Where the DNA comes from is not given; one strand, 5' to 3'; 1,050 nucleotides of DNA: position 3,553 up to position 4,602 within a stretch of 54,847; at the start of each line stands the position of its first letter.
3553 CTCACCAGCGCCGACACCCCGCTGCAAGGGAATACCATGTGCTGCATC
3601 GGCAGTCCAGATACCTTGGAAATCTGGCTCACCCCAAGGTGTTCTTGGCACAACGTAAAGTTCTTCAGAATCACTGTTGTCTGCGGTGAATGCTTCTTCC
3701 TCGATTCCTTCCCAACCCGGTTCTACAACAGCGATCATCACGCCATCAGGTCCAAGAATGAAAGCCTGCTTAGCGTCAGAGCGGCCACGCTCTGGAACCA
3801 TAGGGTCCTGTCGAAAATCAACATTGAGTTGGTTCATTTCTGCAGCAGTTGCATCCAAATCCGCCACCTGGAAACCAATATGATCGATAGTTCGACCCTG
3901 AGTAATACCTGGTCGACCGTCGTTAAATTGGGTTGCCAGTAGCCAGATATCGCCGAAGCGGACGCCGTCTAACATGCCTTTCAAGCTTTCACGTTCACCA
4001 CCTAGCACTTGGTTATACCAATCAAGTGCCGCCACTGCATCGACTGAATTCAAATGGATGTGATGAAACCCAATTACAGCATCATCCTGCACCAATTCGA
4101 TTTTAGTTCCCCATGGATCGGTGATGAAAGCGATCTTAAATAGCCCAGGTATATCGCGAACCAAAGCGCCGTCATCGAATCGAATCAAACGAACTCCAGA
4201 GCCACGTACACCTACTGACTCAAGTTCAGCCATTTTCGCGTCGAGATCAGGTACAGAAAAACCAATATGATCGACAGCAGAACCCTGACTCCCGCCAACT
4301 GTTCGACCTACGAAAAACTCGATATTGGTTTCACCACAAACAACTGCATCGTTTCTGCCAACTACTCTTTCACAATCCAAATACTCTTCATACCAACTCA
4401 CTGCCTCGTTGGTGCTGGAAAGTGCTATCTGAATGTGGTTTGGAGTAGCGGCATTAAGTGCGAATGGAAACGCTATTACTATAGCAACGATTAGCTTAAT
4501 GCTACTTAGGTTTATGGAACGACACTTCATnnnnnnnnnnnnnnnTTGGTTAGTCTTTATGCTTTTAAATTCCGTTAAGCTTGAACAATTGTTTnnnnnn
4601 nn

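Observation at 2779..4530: Fusion of the unknown family domain to tandem VOC (glyoxalase/extradiol-dioxygenase-type) modules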

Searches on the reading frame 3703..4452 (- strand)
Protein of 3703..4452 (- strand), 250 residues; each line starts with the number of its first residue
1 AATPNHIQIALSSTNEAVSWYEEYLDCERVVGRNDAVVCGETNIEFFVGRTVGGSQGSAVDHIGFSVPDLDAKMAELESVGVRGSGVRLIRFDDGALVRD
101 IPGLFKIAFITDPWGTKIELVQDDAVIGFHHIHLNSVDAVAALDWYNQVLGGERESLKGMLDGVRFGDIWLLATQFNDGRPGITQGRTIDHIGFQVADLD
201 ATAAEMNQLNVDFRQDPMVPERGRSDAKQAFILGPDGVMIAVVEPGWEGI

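Call 31: search_solved_structures(query=A2, max_evalue=0.01, show_alignments=3)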
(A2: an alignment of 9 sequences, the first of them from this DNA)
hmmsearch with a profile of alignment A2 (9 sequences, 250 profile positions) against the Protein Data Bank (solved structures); distinct sequences matched with E-value up to 0.01: 29.
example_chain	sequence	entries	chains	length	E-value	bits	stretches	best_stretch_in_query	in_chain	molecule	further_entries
6bu2_A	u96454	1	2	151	9.4e-05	24.9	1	126-245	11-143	Glyoxalase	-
2p25_A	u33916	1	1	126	0.00017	24.1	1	129-241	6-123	Glyoxalase family protein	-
9u42_A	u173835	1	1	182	0.00024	23.6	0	49-121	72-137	Glyoxalase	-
9e43_A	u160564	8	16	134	0.00037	23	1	127-213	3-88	Glutathione transferase FosA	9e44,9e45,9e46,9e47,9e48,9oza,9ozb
1lqk_A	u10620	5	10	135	0.00037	23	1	127-213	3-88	probable Fosfomycin Resistance Protein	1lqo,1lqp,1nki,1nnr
6xbs_A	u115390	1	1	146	0.00048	22.6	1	171-233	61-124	Methylmalonyl-CoA epimerase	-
6xbr_A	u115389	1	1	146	0.00048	22.6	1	131-233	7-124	Methylmalonyl-CoA epimerase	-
6xbt_A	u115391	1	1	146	0.00049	22.6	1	172-233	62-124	Methylmalonyl-CoA epimerase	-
6xbv_A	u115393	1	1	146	0.00049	22.6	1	171-233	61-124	Methylmalonyl-CoA epimerase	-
6wf6_A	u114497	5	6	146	0.0005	22.5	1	171-233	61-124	Methylmalonyl-CoA epimerase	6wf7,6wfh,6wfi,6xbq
9onv_A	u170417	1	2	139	0.0022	20.4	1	128-201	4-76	Metallothiol transferase FosB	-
7n7g_A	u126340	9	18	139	0.0027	20.1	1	128-201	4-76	Metallothiol transferase FosB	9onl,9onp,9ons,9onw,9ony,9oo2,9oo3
3l7t_A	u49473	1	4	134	0.0049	19.3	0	5-116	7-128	Putative uncharacterized protein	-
7wsz_A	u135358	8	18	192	0.0051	19.2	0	181-245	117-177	Lactoylglutathione lyase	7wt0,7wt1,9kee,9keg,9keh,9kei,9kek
1fro_A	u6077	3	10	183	0.0062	19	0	181-245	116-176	LACTOYLGLUTATHIONE LYASE | PROTEIN (LACTOYLGLUTATHIONE LYASE)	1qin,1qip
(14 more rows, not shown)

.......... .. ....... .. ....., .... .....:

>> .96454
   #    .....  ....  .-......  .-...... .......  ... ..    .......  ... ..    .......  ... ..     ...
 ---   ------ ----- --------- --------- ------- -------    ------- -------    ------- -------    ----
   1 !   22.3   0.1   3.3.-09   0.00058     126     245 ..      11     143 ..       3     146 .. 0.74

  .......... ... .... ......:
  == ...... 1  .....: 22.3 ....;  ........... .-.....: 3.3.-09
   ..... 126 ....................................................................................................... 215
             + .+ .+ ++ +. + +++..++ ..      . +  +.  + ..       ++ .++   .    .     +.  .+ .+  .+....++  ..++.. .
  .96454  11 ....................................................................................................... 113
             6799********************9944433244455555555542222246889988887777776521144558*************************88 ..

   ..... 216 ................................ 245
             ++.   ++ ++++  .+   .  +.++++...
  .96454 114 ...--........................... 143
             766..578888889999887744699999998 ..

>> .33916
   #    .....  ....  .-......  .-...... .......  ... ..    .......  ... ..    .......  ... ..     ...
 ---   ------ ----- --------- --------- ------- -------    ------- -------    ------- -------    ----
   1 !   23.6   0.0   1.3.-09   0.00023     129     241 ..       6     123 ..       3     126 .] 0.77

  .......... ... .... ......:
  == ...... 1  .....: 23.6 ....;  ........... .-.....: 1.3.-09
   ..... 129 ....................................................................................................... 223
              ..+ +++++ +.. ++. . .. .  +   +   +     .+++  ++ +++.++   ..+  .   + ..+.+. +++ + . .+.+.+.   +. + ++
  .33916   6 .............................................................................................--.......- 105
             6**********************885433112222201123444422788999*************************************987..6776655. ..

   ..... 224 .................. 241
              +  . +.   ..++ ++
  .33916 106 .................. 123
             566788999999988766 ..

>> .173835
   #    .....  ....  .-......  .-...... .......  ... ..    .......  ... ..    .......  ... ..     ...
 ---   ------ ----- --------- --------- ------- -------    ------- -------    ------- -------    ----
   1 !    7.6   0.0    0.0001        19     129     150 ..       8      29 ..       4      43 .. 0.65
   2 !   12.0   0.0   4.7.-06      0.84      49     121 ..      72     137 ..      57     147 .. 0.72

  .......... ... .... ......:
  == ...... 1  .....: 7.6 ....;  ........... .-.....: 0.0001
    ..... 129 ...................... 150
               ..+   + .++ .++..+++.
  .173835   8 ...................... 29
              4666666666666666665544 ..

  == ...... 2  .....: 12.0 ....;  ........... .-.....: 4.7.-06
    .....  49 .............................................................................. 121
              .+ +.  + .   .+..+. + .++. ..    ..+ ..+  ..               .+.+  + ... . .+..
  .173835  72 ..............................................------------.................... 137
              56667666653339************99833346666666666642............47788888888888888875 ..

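Call 57: find_related_loci(query=A2, collection=genome_contigs, flank=8000)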
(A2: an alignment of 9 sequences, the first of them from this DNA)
Query A2 (250 aa) in genome_contigs; peptide patterns used: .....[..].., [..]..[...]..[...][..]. (x = any residue, [..] = any of these).
599 stretches matched a pattern (row limit reached: there are more); 530 encode a relative of the query (tblastn E <= 1e-3); the best 80 are kept; 80 distinct loci.
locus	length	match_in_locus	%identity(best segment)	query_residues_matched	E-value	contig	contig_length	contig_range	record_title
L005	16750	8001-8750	81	1-250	8e-138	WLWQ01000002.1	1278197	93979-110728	MAG: Pseudomonadales bacterium isolate MH-Pat-SR_autometa_2-1 NODE_6_length_1278197_cov_14.662094, whole genome shotgun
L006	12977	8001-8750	79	1-250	1e-134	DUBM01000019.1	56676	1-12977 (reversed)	MAG TPA_asm: Gammaproteobacteria bacterium isolate UWMA-0302 NODE_838_length_56676_cov_0.428125, whole genome shotgun se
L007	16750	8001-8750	74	1-250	1e-128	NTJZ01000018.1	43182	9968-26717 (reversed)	MAG: OM182 bacterium MED-G28 OM182-clade-MED-G28-C18, whole genome shotgun sequence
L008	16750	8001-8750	91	1-250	3e-147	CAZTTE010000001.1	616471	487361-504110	MAG TPA_asm: uncultured Pseudohongiella sp. isolate SRP200020_co5_292 genome assembly, contig: NODE_2_length_616471_cov_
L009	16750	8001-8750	71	1-250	9e-123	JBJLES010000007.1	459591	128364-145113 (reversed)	MAG: Pseudohongiellaceae bacterium isolate LRMED-324 Pseudohongiellaceae-LRMED-324-C7, whole genome shotgun sequence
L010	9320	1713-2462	70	1-250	3e-119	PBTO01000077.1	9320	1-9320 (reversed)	MAG: Gammaproteobacteria bacterium isolate NP59 77843, whole genome shotgun sequence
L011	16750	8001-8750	59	1-250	3e-98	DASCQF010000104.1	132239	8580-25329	MAG TPA_asm: Vicinamibacterales bacterium isolate Fu_MAG_63 c_000000724414, whole genome shotgun sequence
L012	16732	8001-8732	57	7-250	2e-97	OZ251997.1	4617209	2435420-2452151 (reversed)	MAG: Candidatus Multivorans sp. isolate 0020eb3c-7439-4c9e-8c72-55202c0a045f genome assembly, chromosome: 1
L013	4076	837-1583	57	1-249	2e-95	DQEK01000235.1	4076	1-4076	MAG TPA_asm: Acidobacteria bacterium isolate UBA9620 contig_142519, whole genome shotgun sequence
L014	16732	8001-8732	56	7-250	9e-95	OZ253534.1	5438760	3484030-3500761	MAG: Candidatus Multivorans sp. isolate be2d7f3f-f219-46b2-8ad1-06fdd0eb2387 genome assembly, chromosome: 1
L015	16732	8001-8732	55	7-250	5e-95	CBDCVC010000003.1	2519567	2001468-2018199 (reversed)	MAG: Candidatus Multivorans sp. isolate d43f0643-08c3-4d58-9c0e-53586e9ec49c genome assembly, contig: contig_3, whole ge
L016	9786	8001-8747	56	1-250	1e-93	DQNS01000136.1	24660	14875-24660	MAG TPA_asm: Acidobacteria bacterium isolate SZUA-1123 k95_791823, whole genome shotgun sequence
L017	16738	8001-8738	56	5-250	1e-93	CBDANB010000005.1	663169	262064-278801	MAG: Vicinamibacterales bacterium isolate e7e54c47-8cb3-4bb4-a26e-21fc1c968279 genome assembly, contig: contig_5, whole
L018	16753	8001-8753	56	1-250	2e-93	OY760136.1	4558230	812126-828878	MAG: Vicinamibacterales bacterium isolate f9e760c9-8bbe-4e76-9a0a-40d6f1fb97b8 genome assembly, chromosome: 1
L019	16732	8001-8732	54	7-250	3e-92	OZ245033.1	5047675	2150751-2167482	MAG: Candidatus Multivorans sp. isolate ccabee53-d9e3-4e52-b566-adb1483e4997 genome assembly, chromosome: 1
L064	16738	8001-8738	55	5-250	2e-87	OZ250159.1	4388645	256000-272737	MAG: Candidatus Rariloculaceae bacterium isolate d7988692-1f91-4a51-bf50-90d1cd8d1283 genome assembly, chromosome: 1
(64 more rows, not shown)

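Call 62: search_protein_families(library=pfam, proteins=[L064:1457-2479:+, L064:11785-12987:+, L064:13026-13490:+, L064:13487-14338:+, L064:14354-15496:+, L064:5069-6160:+, L014:10167-11387:+, L014:11299-13494:-, L014:13886-14983:+, L064:10462-11511:-], max_evalue=0.001)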
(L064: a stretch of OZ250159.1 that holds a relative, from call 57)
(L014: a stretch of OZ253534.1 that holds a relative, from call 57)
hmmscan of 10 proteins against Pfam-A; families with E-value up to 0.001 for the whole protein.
L064:1457-2479:+ (340 aa): 1 family
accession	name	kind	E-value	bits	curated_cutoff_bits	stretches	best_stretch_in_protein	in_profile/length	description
PF19649.4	DUF6152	-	5.1e-13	49.4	27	1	21-102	6-90/98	Family of unknown function (DUF6152)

L064:11785-12987:+ (400 aa): 1 family
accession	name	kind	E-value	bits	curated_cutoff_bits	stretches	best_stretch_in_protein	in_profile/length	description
PF19649.4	DUF6152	-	5.7e-21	74.9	27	1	68-158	5-96/98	Family of unknown function (DUF6152)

L064:13026-13490:+ (154 aa): 1 family
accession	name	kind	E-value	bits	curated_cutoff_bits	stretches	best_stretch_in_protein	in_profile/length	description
PF19649.4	DUF6152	-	1.5e-19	70.3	27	1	27-119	7-96/98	Family of unknown function (DUF6152)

L064:13487-14338:+ (283 aa): 0 families

L064:14354-15496:+ (380 aa): 1 family
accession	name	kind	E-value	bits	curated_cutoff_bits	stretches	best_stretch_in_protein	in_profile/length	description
PF19649.4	DUF6152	-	2.9e-15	56.6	27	1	42-132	3-90/98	Family of unknown function (DUF6152)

L064:5069-6160:+ (363 aa): 1 family
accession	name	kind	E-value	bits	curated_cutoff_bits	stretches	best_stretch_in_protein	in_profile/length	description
PF20256.3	MoCoBD_2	-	1.4e-16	61.3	27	1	30-195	25-171/283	Molybdopterin cofactor-binding domain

L014:10167-11387:+ (406 aa): 0 families

L014:11299-13494:- (731 aa): 2 families
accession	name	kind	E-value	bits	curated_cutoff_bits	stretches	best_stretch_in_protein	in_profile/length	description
PF07728.20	AAA_5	-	6.9e-16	58.9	22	1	439-587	26-139/139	AAA domain (dynein-related subfamily)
PF00004.35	AAA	-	5.4e-05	24.1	21.2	0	384-396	2-14/131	ATPase family associated with various cellular activities (AAA)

L014:13886-14983:+ (365 aa): 0 families

L064:10462-11511:- (349 aa): 2 families
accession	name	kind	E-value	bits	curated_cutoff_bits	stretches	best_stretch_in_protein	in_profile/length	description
PF00753.33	Lactamase_B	-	4.8e-13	49.9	22.7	1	86-255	7-196/196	Metallo-beta-lactamase superfamily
PF12706.13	Lactamase_B_2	-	2e-09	37.8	27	1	97-197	4-116/200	Beta-lactamase superfamily domain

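Call 83: search_protein_families(library=pfam, alignment_id=A6, max_evalue=0.00001)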
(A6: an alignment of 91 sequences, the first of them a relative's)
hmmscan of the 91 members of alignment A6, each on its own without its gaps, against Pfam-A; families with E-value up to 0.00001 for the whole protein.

A. member 1, L005:5298-6506:+ (403 aa): 2 families
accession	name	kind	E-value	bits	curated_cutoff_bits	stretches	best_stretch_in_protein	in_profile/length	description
PF00563.25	EAL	-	3.9e-30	105.4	31.3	1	141-378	3-236/236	EAL domain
PF00072.30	Response_reg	-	4.5e-13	49.8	30.2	1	14-125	2-108/111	Response regulator receiver domain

B. families by the number of members that match (of 91 scanned): 83 families (the first 25 are shown)
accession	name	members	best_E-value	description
PF10117.15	McrBC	7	6.9e-86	McrBC 5-methylcytosine restriction system component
PF13561.12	adh_short_C2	3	5.2e-49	Enoyl-(Acyl carrier protein) reductase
PF00106.31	adh_short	3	3.3e-46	short chain dehydrogenase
PF07715.20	Plug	3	8.2e-19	TonB-dependent Receptor Plug Domain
PF00593.30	TonB_dep_Rec_b-barrel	3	1.3e-16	TonB dependent receptor-like, beta-barrel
PF00884.28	Sulfatase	2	2.2e-56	Sulfatase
PF00912.28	Transgly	2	9e-54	Transglycosylase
PF00941.27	FAD_binding_5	2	1e-48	FAD binding domain in molybdopterin dehydrogenase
PF07676.18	PD40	2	2.6e-39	WD40-like Beta Propeller Repeat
PF00905.27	Transpeptidase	2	7.6e-34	Penicillin binding protein transpeptidase domain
PF13635.12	DUF4143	2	7.5e-32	Domain of unknown function (DUF4143)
PF00072.30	Response_reg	2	3.5e-29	Response regulator receiver domain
PF00561.26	Abhydrolase_1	2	4.5e-21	alpha/beta hydrolase fold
PF00753.33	Lactamase_B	2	1e-18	Metallo-beta-lactamase superfamily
PF03450.22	CO_deh_flav_C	2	3.9e-16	CO dehydrogenase flavoprotein C-terminal domain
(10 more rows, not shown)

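Call 95: find_homologous_proteins(query=A7, max_evalue=0.001)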
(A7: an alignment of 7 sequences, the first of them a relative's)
Query A7 (7 sequences) (154 aa, profile of the alignment): 7997 proteins with E <= 0.001 among 8000 candidates; the best 120 are listed.
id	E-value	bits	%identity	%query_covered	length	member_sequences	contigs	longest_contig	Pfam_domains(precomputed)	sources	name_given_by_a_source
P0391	7.9e-56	206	33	51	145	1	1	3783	PF19649.5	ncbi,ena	-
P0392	6.0e-55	203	30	51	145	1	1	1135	PF19649.5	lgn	-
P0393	6.0e-55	203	32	51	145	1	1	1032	PF19649.5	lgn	-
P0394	6.7e-55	203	32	51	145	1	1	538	PF19649.5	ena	-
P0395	6.7e-55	203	30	51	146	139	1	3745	PF19649.5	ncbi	-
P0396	1.1e-54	202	30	51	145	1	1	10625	PF19649.5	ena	-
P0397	1.1e-54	202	30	51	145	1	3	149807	PF19649.5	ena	-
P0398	1.7e-54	201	30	51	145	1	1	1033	PF19649.5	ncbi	-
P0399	1.9e-54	201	31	62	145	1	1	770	PF19649.5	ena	-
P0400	2.1e-54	201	28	60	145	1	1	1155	PF19649.5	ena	-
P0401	2.9e-54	201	28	64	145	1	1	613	PF19649.5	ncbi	-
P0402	3.7e-54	200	30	43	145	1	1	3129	PF19649.5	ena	-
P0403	5.6e-54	200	32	62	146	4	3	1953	PF19649.5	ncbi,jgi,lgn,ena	-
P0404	6.4e-54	199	28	61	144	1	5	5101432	PF19649.5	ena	-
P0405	7.0e-54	199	24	51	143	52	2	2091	PF19649.5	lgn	-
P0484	4.7e-52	193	28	75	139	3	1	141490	PF19649.5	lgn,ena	-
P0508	1.0e-51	192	29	64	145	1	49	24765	PF19649.5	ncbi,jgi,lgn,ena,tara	tara:strand:+ start:210 stop:647 length:438 start_codon:yes stop_codon:yes gene_type:complete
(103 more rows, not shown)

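Call 96: find_encoding_contigs(protein=P0508, flank=5000, max_places=2)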
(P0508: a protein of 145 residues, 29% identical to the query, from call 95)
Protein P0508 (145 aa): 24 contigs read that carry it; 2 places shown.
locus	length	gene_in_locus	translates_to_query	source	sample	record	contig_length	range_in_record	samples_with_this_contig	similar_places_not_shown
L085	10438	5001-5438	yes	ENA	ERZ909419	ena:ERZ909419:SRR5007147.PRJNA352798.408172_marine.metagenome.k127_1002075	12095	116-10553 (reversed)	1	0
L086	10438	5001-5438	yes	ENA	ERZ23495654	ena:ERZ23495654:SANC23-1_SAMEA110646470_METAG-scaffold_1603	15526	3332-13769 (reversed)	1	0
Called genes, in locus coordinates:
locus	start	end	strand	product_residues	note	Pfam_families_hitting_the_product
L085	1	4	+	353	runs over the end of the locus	-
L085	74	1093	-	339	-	-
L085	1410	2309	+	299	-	PF01370:Epimerase, PF08338:DUF1731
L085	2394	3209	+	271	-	-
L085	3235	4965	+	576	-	PF13669:Glyoxalase_4 (faint), PF00903:Glyoxalase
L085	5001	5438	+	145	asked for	PF19649:DUF6152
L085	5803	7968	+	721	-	PF00930:DPPIV_N (faint), PF26550:Tricorn_2nd (faint), PF26549:Tricorn_N, PF07676:PD40 (weak), PF26549:Tricorn_N, PF20434:BD-FAE, PF00326:Peptidase_S9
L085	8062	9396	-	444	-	PF07586:HXXSHH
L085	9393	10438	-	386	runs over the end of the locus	?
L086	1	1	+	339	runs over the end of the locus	-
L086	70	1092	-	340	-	-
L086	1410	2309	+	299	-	PF01370:Epimerase, PF08338:DUF1731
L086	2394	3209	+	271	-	-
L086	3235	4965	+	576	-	PF13669:Glyoxalase_4 (faint), PF00903:Glyoxalase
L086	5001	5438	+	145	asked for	PF19649:DUF6152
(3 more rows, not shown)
